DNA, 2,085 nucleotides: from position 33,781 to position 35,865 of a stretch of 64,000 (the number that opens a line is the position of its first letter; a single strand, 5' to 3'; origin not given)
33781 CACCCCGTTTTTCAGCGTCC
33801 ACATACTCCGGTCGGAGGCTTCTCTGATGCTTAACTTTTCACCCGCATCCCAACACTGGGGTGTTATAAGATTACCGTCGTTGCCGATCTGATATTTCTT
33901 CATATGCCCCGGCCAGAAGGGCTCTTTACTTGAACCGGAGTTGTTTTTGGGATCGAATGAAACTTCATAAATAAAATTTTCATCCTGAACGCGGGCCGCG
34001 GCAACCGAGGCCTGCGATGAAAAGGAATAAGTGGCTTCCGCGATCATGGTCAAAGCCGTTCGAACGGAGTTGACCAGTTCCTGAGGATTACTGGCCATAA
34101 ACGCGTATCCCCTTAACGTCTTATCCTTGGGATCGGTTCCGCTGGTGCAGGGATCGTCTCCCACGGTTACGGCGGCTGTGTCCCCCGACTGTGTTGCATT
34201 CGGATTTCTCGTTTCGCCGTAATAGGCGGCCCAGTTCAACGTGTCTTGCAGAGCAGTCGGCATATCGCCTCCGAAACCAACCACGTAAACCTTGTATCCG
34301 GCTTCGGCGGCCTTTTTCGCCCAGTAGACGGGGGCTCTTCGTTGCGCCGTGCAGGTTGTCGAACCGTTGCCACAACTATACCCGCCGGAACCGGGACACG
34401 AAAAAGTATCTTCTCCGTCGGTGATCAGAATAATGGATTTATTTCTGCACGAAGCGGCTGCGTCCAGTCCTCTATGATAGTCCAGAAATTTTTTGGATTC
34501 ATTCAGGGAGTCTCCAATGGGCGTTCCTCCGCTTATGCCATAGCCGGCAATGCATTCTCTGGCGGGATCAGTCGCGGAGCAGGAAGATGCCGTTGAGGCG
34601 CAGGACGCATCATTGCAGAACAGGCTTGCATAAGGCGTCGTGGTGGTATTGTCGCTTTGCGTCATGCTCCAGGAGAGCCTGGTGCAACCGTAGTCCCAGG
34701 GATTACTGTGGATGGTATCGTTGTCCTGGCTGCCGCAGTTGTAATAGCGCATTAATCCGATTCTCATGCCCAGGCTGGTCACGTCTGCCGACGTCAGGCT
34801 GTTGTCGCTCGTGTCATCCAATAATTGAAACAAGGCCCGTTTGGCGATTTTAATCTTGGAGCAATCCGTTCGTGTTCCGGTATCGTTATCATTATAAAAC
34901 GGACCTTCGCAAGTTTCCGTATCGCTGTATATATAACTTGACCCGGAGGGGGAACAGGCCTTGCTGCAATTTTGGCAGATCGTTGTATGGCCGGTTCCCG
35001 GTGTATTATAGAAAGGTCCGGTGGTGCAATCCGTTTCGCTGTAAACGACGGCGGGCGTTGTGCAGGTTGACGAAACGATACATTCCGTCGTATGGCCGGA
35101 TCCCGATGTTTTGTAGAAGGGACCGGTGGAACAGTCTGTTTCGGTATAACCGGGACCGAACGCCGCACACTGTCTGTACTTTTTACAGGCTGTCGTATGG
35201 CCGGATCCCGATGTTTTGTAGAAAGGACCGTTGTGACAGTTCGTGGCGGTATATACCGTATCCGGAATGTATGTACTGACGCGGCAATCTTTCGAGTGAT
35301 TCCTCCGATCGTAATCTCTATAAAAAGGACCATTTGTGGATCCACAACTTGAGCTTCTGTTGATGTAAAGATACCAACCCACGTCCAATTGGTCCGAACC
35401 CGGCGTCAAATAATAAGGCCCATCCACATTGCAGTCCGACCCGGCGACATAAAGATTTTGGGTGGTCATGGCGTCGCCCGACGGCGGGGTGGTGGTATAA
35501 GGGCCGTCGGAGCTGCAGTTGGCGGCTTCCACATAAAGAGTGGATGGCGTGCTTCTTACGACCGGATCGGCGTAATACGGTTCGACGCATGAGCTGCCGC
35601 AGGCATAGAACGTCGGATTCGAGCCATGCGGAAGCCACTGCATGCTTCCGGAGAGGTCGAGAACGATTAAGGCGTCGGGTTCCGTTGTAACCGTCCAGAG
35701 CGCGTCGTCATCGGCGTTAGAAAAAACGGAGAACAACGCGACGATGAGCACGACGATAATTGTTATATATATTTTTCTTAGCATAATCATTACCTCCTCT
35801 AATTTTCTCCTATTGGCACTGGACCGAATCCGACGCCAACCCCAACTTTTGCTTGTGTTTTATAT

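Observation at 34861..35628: PilY1 vWA domain split by an array of 7-8 Cys-rich 'C-x-GPFY' repeats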

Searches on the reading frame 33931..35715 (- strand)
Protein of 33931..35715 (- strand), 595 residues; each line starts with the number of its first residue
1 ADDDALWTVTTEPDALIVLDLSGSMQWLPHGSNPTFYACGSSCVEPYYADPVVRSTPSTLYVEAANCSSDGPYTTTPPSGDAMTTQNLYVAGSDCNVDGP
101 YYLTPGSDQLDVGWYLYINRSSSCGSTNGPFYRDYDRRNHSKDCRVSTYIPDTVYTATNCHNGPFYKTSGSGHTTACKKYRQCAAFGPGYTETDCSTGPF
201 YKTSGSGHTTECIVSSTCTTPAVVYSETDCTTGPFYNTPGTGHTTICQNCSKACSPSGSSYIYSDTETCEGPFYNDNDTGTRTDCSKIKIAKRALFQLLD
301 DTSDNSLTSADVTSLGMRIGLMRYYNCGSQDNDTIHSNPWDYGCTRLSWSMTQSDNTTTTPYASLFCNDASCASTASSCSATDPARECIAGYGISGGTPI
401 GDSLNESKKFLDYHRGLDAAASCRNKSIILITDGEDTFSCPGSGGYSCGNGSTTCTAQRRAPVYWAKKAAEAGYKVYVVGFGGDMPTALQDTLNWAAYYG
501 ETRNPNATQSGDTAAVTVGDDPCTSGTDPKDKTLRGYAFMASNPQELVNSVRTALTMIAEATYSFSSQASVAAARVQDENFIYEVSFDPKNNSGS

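Call 21: find_related_loci(query=A1, collection=genome_contigs, flank=6000)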
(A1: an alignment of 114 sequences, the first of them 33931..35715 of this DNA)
Query A1 (595 aa) in genome_contigs; peptide patterns used: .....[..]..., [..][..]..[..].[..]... (x = any residue, [..] = any of these).
390 stretches matched a pattern; 255 encode a relative of the query (tblastn E <= 1e-3); the best 80 are kept; 80 distinct loci.
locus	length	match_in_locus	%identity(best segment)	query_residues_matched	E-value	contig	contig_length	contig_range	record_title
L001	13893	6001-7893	61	1-595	0e+0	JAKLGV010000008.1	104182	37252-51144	MAG: Deltaproteobacteria bacterium isolate RA.bin48 RA.bin48_8, whole genome shotgun sequence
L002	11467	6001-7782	72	1-595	0e+0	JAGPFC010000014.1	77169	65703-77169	MAG: Smithella sp. isolate Gw_SlDig_bin_149 Gw_SlDig_374_length_77169_cov_14.136899, whole genome shotgun sequence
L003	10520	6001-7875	60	6-594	0e+0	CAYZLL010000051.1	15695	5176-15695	MAG TPA_asm: uncultured Smithella sp. isolate SRP192927_co1_877 genome assembly, contig: NODE_8012_length_15695_cov_10.1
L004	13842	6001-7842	50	1-595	2e-173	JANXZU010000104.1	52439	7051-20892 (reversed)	MAG: Syntrophaceae bacterium isolate GL140_4_metabat_43 GL140_4_k141_1349293, whole genome shotgun sequence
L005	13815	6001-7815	50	1-594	5e-172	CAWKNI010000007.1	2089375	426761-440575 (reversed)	MAG: uncultured delta proteobacterium isolate MFD01231.bin.1.87 genome assembly, contig: contig_69, whole genome shotgun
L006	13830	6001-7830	44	1-594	6e-136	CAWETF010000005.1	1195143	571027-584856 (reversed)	MAG: uncultured delta proteobacterium isolate MFD01476.bin.1.246 genome assembly, contig: contig_7338, whole genome shot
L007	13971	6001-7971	44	1-594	1e-129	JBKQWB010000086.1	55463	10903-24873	MAG: Smithella sp. isolate SEr3G3H3I__bin_216 SEr3G3H3I_000000281037, whole genome shotgun sequence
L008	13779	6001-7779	49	1-594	7e-164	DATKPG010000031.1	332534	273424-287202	MAG TPA_asm: Smithella sp. isolate SMAG_U14785 k141_2515994, whole genome shotgun sequence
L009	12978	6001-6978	56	263-595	4e-115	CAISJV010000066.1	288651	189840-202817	MAG: uncultured delta proteobacterium isolate AlinenLipids_bin-9048 genome assembly, contig: bin-9048:66/95, whole genom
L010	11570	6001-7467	47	1-595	1e-113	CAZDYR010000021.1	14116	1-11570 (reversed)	MAG TPA_asm: uncultured Smithella sp. isolate binchicken_co269_128 genome assembly, contig: NODE_4129_length_14116_cov_5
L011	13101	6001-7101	57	1-595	4e-112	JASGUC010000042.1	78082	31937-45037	MAG: Pseudomonadota bacterium isolate MAG95_MWBP c_000000060984, whole genome shotgun sequence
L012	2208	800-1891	54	2-595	2e-118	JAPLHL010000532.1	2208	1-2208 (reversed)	MAG: Chloroflexota bacterium isolate LacPavin_0920_SED4_MAG_48_8 LacPavin_0920_SED4_scaffold_2302801, whole genome shotg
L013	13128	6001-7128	60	1-595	1e-111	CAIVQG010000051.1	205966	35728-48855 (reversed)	MAG: uncultured delta proteobacterium isolate AlinenLipids_bin-4002 genome assembly, contig: bin-4002:51/83, whole genom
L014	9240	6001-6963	56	268-595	4e-109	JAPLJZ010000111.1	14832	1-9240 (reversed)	MAG: Deltaproteobacteria bacterium isolate LacPavin_0419_WC70S_MAG_52_23 LacPavin_0419_WC70S_scaffold_572928, whole geno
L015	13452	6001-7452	47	1-595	3e-112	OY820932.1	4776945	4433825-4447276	MAG: Smithellaceae bacterium isolate 90efb5c7-b315-4df1-98b9-9b59cc098579 genome assembly, chromosome: 1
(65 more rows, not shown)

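Call 27: predict_structure(alignment_id=A1)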
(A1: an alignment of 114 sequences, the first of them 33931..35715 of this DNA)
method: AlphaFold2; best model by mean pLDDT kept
length: 595 residues; sequences in the alignment: 114
mean_pLDDT: 88.0   pTM: 0.75
mean pLDDT of the five models: 88.0, 87.9, 87.5, 87.0, 85.7
residues with pLDDT >= 90: 415; 70-90: 115; 50-70: 39; < 50: 26
segments of 3 or more residues with pLDDT < 50: 1-3, 566-576, 585-595
pLDDT, mean of each block of 10 residues (from residue 1): 54 95 93 93 93 85 88 86 89 94 95 94 91 95 95 95 94 95 92 91 93 88 90 91 89 93 93 89 94 96 95 95 77 62 83 94 95 93 84 87 93 94 94 86 68 87 97 97 92 98 97 98 96 98 93 93 53 48 47 37
secondary structure, 60 per line:
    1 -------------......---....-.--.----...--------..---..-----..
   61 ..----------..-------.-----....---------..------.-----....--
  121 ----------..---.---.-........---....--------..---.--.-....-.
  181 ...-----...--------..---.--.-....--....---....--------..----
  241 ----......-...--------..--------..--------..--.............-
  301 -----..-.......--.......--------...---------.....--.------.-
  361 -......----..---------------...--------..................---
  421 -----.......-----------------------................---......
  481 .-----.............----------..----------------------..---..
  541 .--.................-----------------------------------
elements in order: E14-19 H23-26 E36-38 E59-62 E88-91 E115-118 E142-145 H146-149 E153-156 E175-178 E180-183 E189-191 E210-213 E216-219 E223-226 E245-250 E252-254 H287-299 H309-315 E318-324 E345-349 H362-367 H400-417 E426-432 H456-471 E475-481 H487-499 E539-541 H544-560
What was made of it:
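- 35641..35676 (-): vWA strand beta1 (DALIVL) plus MIDAS DxSxS motif DLSGSM, aa 39-50. AF2 strand at model residues 14-19 (call 27).
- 34036..34857 (-): Remainder of the vWA domain (aa 312-585): alpha1 at aa 312-324, MIDAS T423 (34522-34524) and D458 (34417-34419), and family-wide Cys-rich loops (aa 349-416 = 34543-34746). AF2 secondary-structure order (call 27).
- On vWA domain with MIDAS: AF2 model with pLDDT 88 and canonical beta/alpha order (call 27).
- Secondary-structure order in the AF2 model (pLDDT 88, pTM 0.75; call 27).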

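Call 30: fold_search(model_id=the predicted structure, library=pdb)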
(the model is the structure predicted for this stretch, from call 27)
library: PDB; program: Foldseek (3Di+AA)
matches with E <= 10: 720; with E <= 0.001: 2
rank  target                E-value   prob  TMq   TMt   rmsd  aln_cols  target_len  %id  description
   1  7w6b                  5.3e-05  1.00  0.21  0.16  14.1       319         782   12  Crystal Structure of PitA from pilus islet-2 of Streptococcus oralis (released 2022-06-01)
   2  9c4f_I                7.6e-04  1.00  0.21  0.58   4.9       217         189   19  Infectious B19V capsid (released 2024-10-16)
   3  6m48_B                2.5e-03  1.00  0.24  0.18   7.6       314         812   13  Crystal structure of pilus adhesin, SpaC from Lactobacillus rhamnosus GG - P21212 form (released 2020-07-29)
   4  6fpz_A                3.3e-03  0.97  0.20  0.20  10.9       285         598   11  Inter-alpha-inhibitor heavy chain 1, D298A (released 2019-02-27)
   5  8fz4_A                3.9e-03  1.00  0.18  0.56   4.4       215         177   12  The von Willebrand factor A domain of Anthrax toxin receptor 2 (released 2023-03-01)
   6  4jdu                  4.2e-03  0.96  0.16  0.43  13.0       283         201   12  The crystal structure of an aerotolerance-related membrane protein from Bacteroides fragilis NCTC 9343 with multiple mut (released 2013-03-27)
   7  6fpy_B                4.4e-03  0.95  0.20  0.20  11.0       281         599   12  Inter-alpha-inhibitor heavy chain 1, wild type (released 2019-02-27)
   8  7ba2_B                5.2e-03  0.90  0.26  0.36  30.5       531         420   12  D319A mutant of the PilB minor pilin from Streptococcus sanguinis (released 2021-04-28)
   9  1sht                  7.4e-03  1.00  0.18  0.54   4.8       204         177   11  Crystal Structure of the von Willebrand factor A domain of human capillary morphogenesis protein 2: an anthrax toxin rec (released 2004-04-13)
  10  8ft8                  8.7e-03  1.00  0.18  0.40   4.4       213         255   12  The von Willebrand factor A domain of human capillary morphogenesis gene II, flexibly fused to the 1TEL crystallization  (released 2023-03-01)
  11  4hqk_B                9.8e-03  0.99  0.21  0.55   7.0       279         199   12  Crystal structure of Plasmodium falciparum TRAP, P4212 form (released 2012-12-26)
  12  6fpy_A                1.2e-02  0.99  0.19  0.19   6.0       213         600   15  Inter-alpha-inhibitor heavy chain 1, wild type (released 2019-02-27)
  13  1shu                  1.3e-02  0.99  0.18  0.51   5.0       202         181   12  Crystal Structure of the von Willebrand factor A domain of human capillary morphogenesis protein 2: an anthrax toxin rec (released 2004-04-13)
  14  3ibs_B                1.3e-02  0.91  0.17  0.44  11.9       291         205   14  Crystal structure of conserved hypothetical protein BatB from Bacteroides thetaiotaomicron (released 2009-08-25)
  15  8pfd_B                1.7e-02  0.99  0.22  0.63   6.4       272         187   10  Crystal structure of binary complex between Aster yellows witches'-broom phytoplasma effector SAP05 and the von Willeb (released 2023-07-05)
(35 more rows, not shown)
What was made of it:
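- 34036..34857 (-): Foldseek hits to vWA domains (call 30).
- On vWA domain with MIDAS: Foldseek hits are almost all vWA, with TM-scores normalised to the target of 0.5-0.63 for single-domain targets (call 30).
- Closest known: Gram-positive sortase-pilus tip adhesins with a vWA domain bearing 'inserted arms'. Same: PitA and SpaC rank first and third among the Foldseek matches of the N-terminal model (call 30).
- Foldseek hits to vWA domains, including pilus tip adhesins PitA and SpaC (call 30).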

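Call 68: search_solved_structures(query=A1, max_evalue=1)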
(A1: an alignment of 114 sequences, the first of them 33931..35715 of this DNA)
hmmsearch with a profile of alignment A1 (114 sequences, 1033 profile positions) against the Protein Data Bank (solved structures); distinct sequences matched with E-value up to 1: 1.
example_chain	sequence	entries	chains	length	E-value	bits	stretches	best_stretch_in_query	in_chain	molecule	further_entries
3hx6_A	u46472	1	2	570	7e-37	130.1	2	669-958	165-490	Type 4 fimbrial biogenesis protein PilY1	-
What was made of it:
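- On PilY1/PilC type IV pilus tip protein (Pfam PF05567): Family profile against 3hx6 at E 7e-37 (call 68).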
